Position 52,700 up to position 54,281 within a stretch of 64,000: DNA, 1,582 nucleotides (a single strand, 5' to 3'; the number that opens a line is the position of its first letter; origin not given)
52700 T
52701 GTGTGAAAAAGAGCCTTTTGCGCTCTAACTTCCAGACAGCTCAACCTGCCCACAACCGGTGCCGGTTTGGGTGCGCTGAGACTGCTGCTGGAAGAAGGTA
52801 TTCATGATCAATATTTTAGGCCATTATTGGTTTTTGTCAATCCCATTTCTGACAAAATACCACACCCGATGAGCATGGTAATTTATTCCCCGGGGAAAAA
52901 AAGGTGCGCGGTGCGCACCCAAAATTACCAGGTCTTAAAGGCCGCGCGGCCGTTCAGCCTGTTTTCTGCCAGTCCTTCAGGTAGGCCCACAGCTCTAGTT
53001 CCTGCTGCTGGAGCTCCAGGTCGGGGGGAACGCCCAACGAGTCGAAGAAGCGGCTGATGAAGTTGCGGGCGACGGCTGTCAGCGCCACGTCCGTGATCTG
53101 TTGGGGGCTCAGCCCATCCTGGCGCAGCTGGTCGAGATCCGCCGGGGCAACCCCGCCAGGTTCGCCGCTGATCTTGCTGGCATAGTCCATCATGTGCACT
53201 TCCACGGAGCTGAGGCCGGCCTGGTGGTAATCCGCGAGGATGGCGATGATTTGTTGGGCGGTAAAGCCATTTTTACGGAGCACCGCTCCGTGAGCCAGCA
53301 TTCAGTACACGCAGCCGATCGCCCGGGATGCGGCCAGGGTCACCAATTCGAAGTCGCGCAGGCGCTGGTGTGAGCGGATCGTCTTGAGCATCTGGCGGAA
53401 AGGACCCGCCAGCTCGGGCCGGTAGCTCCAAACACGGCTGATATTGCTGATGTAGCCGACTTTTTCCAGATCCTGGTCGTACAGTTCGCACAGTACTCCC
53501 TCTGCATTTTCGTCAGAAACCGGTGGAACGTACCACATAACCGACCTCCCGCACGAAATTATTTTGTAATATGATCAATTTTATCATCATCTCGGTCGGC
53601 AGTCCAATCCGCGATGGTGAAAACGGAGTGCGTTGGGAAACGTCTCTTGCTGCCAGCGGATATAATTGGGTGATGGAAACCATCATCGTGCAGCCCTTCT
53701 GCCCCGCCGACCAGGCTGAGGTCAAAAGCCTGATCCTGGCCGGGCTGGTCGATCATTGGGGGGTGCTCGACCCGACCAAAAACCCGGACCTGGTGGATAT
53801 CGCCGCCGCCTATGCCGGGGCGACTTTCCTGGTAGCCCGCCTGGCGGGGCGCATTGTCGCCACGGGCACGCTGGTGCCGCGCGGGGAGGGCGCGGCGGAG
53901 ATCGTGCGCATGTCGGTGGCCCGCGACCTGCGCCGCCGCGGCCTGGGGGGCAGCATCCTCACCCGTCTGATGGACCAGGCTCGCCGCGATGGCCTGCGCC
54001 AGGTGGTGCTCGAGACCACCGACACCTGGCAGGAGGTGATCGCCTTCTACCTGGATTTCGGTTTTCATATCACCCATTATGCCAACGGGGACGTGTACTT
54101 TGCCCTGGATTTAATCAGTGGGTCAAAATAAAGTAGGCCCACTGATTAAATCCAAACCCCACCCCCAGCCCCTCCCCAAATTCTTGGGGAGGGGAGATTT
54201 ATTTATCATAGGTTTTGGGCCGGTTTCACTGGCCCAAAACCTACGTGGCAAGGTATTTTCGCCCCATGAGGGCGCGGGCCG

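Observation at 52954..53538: Candidate selenoprotein: AhpD/CMD-family gene with UGA replacing the second catalytic Cys, plus a SECIS-like hairpin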

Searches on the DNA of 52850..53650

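Call 41: search_rna_families(source=window, start=52850, end=53650, threshold=evalue, max_evalue=10)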
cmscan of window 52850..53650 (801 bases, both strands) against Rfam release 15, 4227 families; matches with E-value up to 10: 8.
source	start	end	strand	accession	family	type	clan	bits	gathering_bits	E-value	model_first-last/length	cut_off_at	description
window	53539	53601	-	RF01192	SNORD11B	Gene; snRNA; snoRNA; CD-box;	CL00103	18.5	50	3.1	1-87/87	no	Small nucleolar RNA SNORD11B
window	52855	52969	-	RF01670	P17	Gene; sRNA;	-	17.9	45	0.045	1-282/282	no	Pseudomonas sRNA P17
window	53539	53597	-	RF00160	snoZ159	Gene; snRNA; snoRNA; CD-box;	CL00065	17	39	4.3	1-86/86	no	Small nucleolar RNA Z159/U59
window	53541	53595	-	RF01280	snoR14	Gene; snRNA; snoRNA; CD-box;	CL00076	15.9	40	5.1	1-84/84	no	Small nucleolar RNA snoR14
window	53539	53597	-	RF00323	snoR79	Gene; snRNA; snoRNA; CD-box;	-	14.6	80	9.4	1-65/65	no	Small nucleolar RNA R79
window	52892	52951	-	RF02538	TarB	Gene; sRNA;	-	14.5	80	7.5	1-79/79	no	Vibrio ToxT activated RNA TarB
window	52850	52948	-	RF02962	DUF3800-III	Gene; sRNA;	-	14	43.8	7.3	1-84/108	3'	DUF3800-III RNA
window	53300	53350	-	RF01119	sR32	Gene; snRNA; snoRNA; CD-box;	-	13.9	40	0.45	1-57/57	no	Small nucleolar RNA sR32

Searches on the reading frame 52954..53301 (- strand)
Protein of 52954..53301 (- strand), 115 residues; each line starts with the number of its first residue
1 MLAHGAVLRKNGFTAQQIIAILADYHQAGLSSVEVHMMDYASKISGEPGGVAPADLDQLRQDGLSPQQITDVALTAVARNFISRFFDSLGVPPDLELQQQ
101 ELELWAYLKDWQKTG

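Call 12: find_encoding_contigs(protein=window:52954-53301:-, flank=10000, max_places=6)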
Protein window:52954-53301:- (115 aa): no gene with exactly this product is on record in the collection.

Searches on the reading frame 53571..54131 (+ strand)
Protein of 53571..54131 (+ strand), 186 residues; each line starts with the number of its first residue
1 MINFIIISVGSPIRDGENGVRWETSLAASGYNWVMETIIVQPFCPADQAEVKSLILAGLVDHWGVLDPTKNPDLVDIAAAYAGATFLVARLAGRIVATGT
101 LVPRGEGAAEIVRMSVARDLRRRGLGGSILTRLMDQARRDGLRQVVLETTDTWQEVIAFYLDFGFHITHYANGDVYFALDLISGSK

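Call 55: search_protein_families(library=pfam, proteins=[window:53571-54131:+], max_evalue=0.00001)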
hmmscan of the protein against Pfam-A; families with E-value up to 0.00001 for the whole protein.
window:53571-54131:+ (186 aa): 2 families
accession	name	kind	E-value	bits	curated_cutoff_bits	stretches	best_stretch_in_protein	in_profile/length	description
PF00583.31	Acetyltransf_1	-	7.3e-14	52.5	20.7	1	78-165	24-116/116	Acetyltransferase (GNAT) family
PF13508.13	Acetyltransf_7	-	1e-10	42.2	27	1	84-166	3-83/84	Acetyltransferase (GNAT) domain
